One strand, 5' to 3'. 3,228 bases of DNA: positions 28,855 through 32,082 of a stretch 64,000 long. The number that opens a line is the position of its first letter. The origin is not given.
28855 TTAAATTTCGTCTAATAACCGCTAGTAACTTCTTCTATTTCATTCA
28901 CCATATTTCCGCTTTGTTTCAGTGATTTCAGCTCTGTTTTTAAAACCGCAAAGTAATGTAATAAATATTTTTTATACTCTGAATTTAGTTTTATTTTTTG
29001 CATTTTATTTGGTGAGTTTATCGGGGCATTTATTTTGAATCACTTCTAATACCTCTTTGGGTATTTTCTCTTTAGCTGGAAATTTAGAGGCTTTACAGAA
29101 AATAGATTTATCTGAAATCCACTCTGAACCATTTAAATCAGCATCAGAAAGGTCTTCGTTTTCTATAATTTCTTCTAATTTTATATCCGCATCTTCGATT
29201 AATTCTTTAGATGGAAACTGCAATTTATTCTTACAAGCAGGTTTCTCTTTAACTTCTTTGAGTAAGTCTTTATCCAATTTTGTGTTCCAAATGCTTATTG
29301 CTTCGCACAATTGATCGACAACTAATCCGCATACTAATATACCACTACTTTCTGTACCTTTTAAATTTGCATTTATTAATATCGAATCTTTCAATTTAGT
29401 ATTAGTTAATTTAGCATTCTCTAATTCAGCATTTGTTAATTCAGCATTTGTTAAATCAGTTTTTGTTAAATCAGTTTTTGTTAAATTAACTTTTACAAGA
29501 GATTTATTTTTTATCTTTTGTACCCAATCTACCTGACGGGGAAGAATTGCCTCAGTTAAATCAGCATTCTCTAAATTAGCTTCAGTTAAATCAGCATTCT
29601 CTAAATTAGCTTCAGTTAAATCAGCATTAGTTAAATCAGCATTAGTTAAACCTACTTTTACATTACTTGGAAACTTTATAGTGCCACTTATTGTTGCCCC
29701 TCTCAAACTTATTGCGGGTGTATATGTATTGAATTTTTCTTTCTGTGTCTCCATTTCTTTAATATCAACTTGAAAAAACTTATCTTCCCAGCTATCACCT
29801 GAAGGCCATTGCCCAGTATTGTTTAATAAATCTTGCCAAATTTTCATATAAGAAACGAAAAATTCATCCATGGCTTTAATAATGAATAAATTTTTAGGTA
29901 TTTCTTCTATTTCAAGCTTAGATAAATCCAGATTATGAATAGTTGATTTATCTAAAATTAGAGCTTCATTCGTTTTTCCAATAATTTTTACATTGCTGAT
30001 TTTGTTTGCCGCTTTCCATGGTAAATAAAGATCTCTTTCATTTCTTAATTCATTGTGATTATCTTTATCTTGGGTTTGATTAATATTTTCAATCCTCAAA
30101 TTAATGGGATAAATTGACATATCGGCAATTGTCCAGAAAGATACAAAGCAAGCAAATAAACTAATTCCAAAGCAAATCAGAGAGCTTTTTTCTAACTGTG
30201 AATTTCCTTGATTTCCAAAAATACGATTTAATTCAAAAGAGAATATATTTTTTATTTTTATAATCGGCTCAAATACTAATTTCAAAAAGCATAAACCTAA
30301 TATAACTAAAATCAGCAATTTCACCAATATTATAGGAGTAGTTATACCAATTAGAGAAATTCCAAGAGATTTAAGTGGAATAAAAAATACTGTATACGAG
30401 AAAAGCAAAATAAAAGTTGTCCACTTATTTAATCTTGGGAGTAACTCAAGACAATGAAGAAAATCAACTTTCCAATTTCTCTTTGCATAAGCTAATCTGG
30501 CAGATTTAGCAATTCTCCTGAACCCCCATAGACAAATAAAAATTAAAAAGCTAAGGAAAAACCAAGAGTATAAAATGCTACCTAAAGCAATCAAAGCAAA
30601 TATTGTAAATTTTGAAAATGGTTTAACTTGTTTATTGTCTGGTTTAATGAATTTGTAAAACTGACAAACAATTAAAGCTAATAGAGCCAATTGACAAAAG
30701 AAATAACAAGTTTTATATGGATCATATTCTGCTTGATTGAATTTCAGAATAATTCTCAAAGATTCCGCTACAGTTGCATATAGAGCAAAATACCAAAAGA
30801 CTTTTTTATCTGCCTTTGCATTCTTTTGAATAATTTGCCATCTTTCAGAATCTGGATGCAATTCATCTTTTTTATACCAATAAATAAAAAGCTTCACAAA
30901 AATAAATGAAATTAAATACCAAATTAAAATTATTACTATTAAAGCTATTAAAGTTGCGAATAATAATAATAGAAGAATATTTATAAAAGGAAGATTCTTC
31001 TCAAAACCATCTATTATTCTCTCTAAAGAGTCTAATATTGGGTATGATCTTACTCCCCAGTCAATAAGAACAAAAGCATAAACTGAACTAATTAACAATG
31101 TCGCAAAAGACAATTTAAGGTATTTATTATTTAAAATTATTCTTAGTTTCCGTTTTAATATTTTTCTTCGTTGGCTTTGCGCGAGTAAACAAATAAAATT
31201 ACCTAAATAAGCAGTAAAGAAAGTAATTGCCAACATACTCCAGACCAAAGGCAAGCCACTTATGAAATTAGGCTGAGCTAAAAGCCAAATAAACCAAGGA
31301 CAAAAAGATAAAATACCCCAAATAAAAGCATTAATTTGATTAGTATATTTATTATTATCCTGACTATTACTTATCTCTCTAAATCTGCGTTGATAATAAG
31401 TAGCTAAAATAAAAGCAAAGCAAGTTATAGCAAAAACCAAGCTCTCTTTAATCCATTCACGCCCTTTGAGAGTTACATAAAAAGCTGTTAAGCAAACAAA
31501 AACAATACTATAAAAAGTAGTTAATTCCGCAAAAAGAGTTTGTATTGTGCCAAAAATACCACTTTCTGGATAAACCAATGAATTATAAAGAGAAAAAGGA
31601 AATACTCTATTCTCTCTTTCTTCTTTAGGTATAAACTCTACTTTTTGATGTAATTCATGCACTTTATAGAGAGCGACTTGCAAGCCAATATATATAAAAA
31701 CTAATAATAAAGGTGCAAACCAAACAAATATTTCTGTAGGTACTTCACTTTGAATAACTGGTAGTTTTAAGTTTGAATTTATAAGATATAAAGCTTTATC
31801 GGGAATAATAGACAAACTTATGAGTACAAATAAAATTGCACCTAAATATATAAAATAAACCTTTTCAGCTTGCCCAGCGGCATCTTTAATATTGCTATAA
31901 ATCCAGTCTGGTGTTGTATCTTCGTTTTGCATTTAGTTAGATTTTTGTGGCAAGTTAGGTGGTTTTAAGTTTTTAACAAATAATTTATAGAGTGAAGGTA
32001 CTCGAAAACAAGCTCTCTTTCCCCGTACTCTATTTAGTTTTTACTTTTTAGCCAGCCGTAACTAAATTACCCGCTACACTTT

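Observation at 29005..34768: Co-directional cassette of patatin-like phospholipase, SGNH hydrolase and a 975-aa polytopic pentapeptide-repeat protein: candidate uncharacterised membrane-targeting (defence or effector) module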

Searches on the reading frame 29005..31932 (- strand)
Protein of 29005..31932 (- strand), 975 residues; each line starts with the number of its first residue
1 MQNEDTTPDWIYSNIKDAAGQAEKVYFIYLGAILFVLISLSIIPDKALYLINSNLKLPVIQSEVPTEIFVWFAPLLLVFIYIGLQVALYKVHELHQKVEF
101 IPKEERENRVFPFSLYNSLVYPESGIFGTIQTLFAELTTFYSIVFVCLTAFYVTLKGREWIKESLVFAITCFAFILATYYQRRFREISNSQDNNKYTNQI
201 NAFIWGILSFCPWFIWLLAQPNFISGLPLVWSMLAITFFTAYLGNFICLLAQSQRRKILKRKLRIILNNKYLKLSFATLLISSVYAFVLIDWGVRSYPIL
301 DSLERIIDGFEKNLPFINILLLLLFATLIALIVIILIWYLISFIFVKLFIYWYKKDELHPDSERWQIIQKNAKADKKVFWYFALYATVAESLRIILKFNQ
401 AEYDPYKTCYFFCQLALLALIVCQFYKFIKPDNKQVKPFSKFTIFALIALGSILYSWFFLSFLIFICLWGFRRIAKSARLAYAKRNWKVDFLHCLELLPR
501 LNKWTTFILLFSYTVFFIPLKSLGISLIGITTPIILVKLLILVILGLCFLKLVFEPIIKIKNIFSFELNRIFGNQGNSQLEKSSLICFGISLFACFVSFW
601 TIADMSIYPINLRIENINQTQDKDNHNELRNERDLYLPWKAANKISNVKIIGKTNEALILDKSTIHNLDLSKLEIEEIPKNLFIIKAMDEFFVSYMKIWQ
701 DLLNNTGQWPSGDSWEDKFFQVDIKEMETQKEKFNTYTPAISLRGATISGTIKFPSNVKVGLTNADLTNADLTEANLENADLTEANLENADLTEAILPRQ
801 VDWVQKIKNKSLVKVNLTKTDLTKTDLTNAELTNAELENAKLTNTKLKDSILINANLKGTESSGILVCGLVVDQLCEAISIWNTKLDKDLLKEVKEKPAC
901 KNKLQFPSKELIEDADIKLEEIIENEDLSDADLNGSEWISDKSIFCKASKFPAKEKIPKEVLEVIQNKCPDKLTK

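Call 3: search_protein_families(library=pfam, proteins=[window:29005-31932:-], max_evalue=0.1)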
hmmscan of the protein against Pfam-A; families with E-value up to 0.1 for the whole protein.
window:29005-31932:- (975 aa): 4 families
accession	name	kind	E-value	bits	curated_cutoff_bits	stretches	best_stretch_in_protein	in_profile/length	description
PF00805.28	Pentapeptide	-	1.8e-23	82.2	20.2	2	762-797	3-38/40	Pentapeptide repeats (8 copies)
PF13599.13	Pentapeptide_4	-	2e-09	37.8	38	2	807-860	23-76/78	Pentapeptide repeat region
PF13576.12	Pentapeptide_3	-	0.0027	18.3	27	0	764-794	3-35/48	Pentapeptide repeats (9 copies)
PF25296.1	Decapeptide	-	0.032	14.5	45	0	762-791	22-71/74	Decapeptide repeat region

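Call 4: search_protein_families(library=padloc, proteins=[window:29005-31932:-], max_evalue=0.1)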
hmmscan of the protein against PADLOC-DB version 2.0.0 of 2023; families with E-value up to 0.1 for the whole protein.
window:29005-31932:- (975 aa): 0 families

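Call 8: find_homologous_proteins(query=window:29005-31932:-)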
Query window:29005-31932:- (975 aa): 5 proteins with E <= 0.001 among 8000 candidates.
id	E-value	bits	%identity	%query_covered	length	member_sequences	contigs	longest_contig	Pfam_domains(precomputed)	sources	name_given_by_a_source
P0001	0.0e+0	1402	98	66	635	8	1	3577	PF13599.14,PF00805.29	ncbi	ncbi:MAG: pentapeptide repeat-containing protein, partial [Candidatus Melainabacteria bacterium]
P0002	1.6e-135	472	78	28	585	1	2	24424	PF13576.13,PF13599.14,PF00805.29,PF23894.3,PF25296.2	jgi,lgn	jgi:uncharacterized protein YjbI with pentapeptide repeats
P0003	1.1e-113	399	71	27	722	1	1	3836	PF00805.29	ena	-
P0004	3.0e-113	398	75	24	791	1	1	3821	PF00805.29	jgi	jgi:uncharacterized protein YjbI with pentapeptide repeats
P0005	1.1e-110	389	75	24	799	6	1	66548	PF00805.29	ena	-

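Call 12: find_encoding_contigs(protein=P0005, flank=10000, max_places=4)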
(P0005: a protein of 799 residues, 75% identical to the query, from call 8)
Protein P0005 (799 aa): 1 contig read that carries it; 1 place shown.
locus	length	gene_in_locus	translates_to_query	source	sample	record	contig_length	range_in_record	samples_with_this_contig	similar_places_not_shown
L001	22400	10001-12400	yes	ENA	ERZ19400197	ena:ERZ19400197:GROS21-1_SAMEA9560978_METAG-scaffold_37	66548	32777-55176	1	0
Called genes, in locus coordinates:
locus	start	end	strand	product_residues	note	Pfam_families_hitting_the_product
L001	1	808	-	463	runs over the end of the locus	PF01276:OKR_DC_1, PF00155:Aminotran_1_2, PF01053:Cys_Met_Meta_PP (weak), PF05889:SepSecS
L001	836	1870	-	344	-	PF18152:DAHP_snth_FXD, PF00793:DAHP_synth_1, PF03102:NeuB (weak)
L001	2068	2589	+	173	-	PF02481:DNA_processg_A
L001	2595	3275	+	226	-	PF01612:DNA_pol_A_exo1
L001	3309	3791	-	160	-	-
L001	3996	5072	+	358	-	PF07907:YibE_F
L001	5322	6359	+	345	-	PF04371:PAD_porph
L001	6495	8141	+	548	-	PF01734:Patatin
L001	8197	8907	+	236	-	PF01457:Peptidase_M8 (faint)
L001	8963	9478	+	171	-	-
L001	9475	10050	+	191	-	-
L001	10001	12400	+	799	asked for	PF00805:Pentapeptide (faint)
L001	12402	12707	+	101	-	-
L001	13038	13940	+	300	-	PF00226:DnaJ, PF01556:DnaJ_C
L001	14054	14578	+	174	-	PF00210:Ferritin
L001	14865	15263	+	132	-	PF11026:DUF2721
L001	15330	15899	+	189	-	-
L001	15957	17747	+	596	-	PF08439:Peptidase_M3_N, PF01432:Peptidase_M3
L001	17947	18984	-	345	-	-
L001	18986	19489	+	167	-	PF02130:YbeY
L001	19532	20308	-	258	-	PF01435:Peptidase_M48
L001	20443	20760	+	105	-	-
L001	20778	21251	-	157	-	PF01047:MarR, PF12802:MarR_2, PF13463:HTH_27, PF13601:HTH_34 (weak)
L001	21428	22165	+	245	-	-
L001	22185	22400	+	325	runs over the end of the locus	PF11397:GlcNAc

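Call 13: find_encoding_contigs(protein=P0002, flank=10000, max_places=4)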
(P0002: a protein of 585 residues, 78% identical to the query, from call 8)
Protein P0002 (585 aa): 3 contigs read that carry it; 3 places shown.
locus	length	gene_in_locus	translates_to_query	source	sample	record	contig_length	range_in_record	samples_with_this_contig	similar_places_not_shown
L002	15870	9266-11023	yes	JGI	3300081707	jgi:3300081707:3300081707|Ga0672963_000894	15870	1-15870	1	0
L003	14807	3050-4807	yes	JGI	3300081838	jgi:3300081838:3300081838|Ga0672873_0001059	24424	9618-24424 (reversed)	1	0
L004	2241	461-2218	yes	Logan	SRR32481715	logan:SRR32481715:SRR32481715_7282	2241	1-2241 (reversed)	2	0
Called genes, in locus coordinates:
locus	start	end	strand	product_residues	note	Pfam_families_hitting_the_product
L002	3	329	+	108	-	?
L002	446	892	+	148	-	-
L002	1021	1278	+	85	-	-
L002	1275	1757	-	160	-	-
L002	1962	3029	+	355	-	PF07907:YibE_F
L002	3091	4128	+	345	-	PF04371:PAD_porph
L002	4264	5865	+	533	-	PF01734:Patatin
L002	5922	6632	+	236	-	PF01457:Peptidase_M8 (faint)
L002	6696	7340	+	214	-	-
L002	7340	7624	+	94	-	-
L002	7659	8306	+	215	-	-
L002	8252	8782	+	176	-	-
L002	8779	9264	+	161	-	-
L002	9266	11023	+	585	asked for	PF00805:Pentapeptide, PF13599:Pentapeptide_4, PF13576:Pentapeptide_3 (weak), PF25296:Decapeptide (weak), PF00805:Pentapeptide, PF13599:Pentapeptide_4, PF00805:Pentapeptide, PF13576:Pentapeptide_3 (weak), +1 more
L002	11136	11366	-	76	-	PF10387:DUF2442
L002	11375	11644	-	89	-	PF13711:DUF4160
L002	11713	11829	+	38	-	-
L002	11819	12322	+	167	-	PF22600:MTPAP-like_central (weak), PF01909:NTP_transf_2, PF18765:Polbeta, PF01934:HepT-like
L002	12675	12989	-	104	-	-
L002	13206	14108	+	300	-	PF00226:DnaJ, PF01556:DnaJ_C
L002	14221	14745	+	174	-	PF00210:Ferritin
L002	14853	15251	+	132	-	PF11026:DUF2721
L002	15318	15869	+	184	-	?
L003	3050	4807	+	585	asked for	PF00805:Pentapeptide, PF13599:Pentapeptide_4, PF13576:Pentapeptide_3 (weak), PF25296:Decapeptide (weak), PF00805:Pentapeptide, PF13599:Pentapeptide_4, PF00805:Pentapeptide, PF13576:Pentapeptide_3 (weak), +1 more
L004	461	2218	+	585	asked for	PF00805:Pentapeptide, PF13599:Pentapeptide_4, PF13576:Pentapeptide_3 (weak), PF25296:Decapeptide (weak), PF00805:Pentapeptide, PF13599:Pentapeptide_4, PF00805:Pentapeptide, PF13576:Pentapeptide_3 (weak), +1 more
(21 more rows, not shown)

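Call 31: search_protein_families(library=ncbifam, proteins=[window:29005-31932:-], max_evalue=0.01)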
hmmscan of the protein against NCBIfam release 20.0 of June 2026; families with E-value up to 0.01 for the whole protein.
window:29005-31932:- (975 aa): 11 families
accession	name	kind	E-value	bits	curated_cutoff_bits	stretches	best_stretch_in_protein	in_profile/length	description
NF047416.1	penta_HetL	equivalog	3.1e-13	49.7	260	2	756-797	177-218/218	heterocyst differentiation pentapeptide repeat protein HetL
NF052603.1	penta_Alr5209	equivalog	3.9e-12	46.3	125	2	807-867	15-75/113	Alr5209 family pentapeptide repeat protein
NF011744.0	PRK15197.1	equivalog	9.3e-09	34.9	274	2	761-860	160-259/291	SPI-2 type III secretion system effector PipB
NF011743.0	PRK15196.1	equivalog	1.7e-06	27.2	354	1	743-796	274-323/350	type III secretion system effector PipB2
NF033900.0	T4SS_IcmE_DotG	equivalog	0.0007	17.8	750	1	761-850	337-427/1008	type IVB secretion system protein DotG/IcmE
NF000349.1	mfpA_AE000516.2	equivalog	0.0011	18.8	360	0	809-864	81-136/183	pentapeptide repeat protein MfpA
NF033086.2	penta_rpt_Qnr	equivalog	0.0014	18.4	240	1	765-846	116-197/211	Qnr family pentapeptide repeat protein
NF011904.1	PRK15377.1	subfamily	0.002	16.6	500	1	767-897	6-136/606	type III secretion system effector HECT-type E3 ubiquitin transferase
NF000420.1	penta_rpt_QnrB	exception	0.0075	16.3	460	0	765-861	99-195/214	QnrB family quinolone resistance pentapeptide repeat protein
NF000071.4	penta_rpt_QnrA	exception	0.0076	16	450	0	763-844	120-201/218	QnrA family quinolone resistance pentapeptide repeat protein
NF033375.2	penta_rpt_QnrE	exception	0.0081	16.2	480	0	805-858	18-72/214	QnrE family quinolone resistance pentapeptide repeat protein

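Call 48: search_protein_families(library=pfam, proteins=[L001:8197-8907:+, L001:8963-9478:+, L001:9475-10050:+, L002:6696-7340:+, L002:7340-7624:+, L002:7659-8306:+, L002:8252-8782:+, L002:8779-9264:+], max_evalue=0.1)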
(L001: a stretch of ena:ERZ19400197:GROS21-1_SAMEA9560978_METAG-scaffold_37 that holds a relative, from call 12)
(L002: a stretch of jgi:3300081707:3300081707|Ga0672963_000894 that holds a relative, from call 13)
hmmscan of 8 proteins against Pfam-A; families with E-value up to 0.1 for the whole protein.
L001:8197-8907:+ (236 aa): 3 families
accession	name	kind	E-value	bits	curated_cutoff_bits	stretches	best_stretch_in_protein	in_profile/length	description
PF01457.22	Peptidase_M8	-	1.2e-06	28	21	1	127-180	273-324/529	Leishmanolysin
PF00413.30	Peptidase_M10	-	0.015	15.6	24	1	46-102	66-123/159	Matrixin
PF06262.17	Zincin_1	-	0.044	14.2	22.4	0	86-101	72-87/97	Zincin-like metallopeptidase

L001:8963-9478:+ (171 aa): 0 families

L001:9475-10050:+ (191 aa): 0 families

L002:6696-7340:+ (214 aa): 0 families

L002:7340-7624:+ (94 aa): 5 families
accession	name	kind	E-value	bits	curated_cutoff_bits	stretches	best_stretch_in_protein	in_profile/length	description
PF04276.17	DUF443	-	0.0029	17.9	26.2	1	15-86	63-128/202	Protein of unknown function (DUF443)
PF25184.1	YxzE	-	0.0041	18.5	40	1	52-87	3-38/65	YxzE-like putative bacteriocin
PF11669.13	WBP-1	-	0.031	15.4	28.1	1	41-86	9-56/102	WW domain-binding protein 1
PF17359.7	DUF5385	-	0.043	13.9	25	1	53-86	8-40/217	Family of unknown function (DUF5385)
PF09802.14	Sec66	-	0.084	12.9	22.1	0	53-80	8-35/180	Preprotein translocase subunit Sec66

L002:7659-8306:+ (215 aa): 3 families
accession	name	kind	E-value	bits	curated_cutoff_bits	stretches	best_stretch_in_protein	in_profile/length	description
PF20237.3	DUF6594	-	0.023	15.1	30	1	41-180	38-155/238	Family of unknown function (DUF6594)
PF00272.24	Cecropin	-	0.023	14.9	25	1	163-175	3-15/30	Cecropin family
PF03024.20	Folate_rec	-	0.027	14.8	29.8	1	85-163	81-157/172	Folate receptor family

L002:8252-8782:+ (176 aa): 0 families

L002:8779-9264:+ (161 aa): 0 families

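Call 49: search_protein_families(library=padloc, proteins=[L001:8197-8907:+, L001:6495-8141:+, L001:10001-12400:+, L002:9266-11023:+], max_evalue=0.01)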
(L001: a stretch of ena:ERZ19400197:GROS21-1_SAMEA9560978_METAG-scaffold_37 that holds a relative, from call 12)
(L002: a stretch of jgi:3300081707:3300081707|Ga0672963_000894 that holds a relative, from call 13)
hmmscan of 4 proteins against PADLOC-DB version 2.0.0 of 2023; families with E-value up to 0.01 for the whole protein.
L001:8197-8907:+ (236 aa): 0 families

L001:6495-8141:+ (548 aa): 1 family
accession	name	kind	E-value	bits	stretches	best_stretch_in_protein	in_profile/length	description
PDLC04968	PDC-S25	-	0.00052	17.1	1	29-210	306-462/517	-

L001:10001-12400:+ (799 aa): 0 families

L002:9266-11023:+ (585 aa): 0 families

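Call 78: search_protein_families(library=phrogs, proteins=[P0277, window:29005-31932:-, L001:8197-8907:+], max_evalue=0.001)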
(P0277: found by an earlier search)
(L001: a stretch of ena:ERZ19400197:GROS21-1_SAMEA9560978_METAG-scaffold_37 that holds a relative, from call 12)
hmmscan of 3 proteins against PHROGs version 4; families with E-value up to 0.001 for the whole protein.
P0277 (526 aa): 0 families

window:29005-31932:- (975 aa): 6 families
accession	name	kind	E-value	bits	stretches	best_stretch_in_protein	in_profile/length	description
phrog_7713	-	unknown function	9e-18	64.9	2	756-797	21-62/103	-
phrog_923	-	unknown function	1e-13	51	1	761-896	803-889/990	-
phrog_15350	-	unknown function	2.6e-11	44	1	759-858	178-267/494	-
phrog_31265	-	unknown function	4.4e-10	40.9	1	757-859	46-148/264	-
phrog_30240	-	unknown function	2e-08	34.5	1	740-867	107-235/438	-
phrog_12514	-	unknown function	1.8e-05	25.3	1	786-864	140-213/287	-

L001:8197-8907:+ (236 aa): 0 families

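Call 96: find_encoding_contigs(protein=P0003, flank=5000, max_places=3)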
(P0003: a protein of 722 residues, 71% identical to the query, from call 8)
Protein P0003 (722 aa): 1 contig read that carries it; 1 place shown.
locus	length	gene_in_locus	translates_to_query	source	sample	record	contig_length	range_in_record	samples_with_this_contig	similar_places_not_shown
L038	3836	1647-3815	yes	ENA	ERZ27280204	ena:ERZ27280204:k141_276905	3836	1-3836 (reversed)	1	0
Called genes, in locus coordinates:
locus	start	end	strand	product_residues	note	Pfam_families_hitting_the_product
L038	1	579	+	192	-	?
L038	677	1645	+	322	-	PF04326:SLFN_AlbA_2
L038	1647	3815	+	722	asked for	PF00805:Pentapeptide (faint)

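Call 105: search_protein_families(library=padloc, proteins=[L026:5959-7449:+, L026:7497-8591:-], max_evalue=0.001)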
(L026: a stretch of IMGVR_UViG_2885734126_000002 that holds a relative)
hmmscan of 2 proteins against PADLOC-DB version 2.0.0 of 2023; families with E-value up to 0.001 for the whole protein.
L026:5959-7449:+ (496 aa): 0 families

L026:7497-8591:- (364 aa): 1 family
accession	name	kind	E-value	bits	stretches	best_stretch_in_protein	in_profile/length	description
PDLC03841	LeoBC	-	5.4e-05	20.5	1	18-141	471-579/601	-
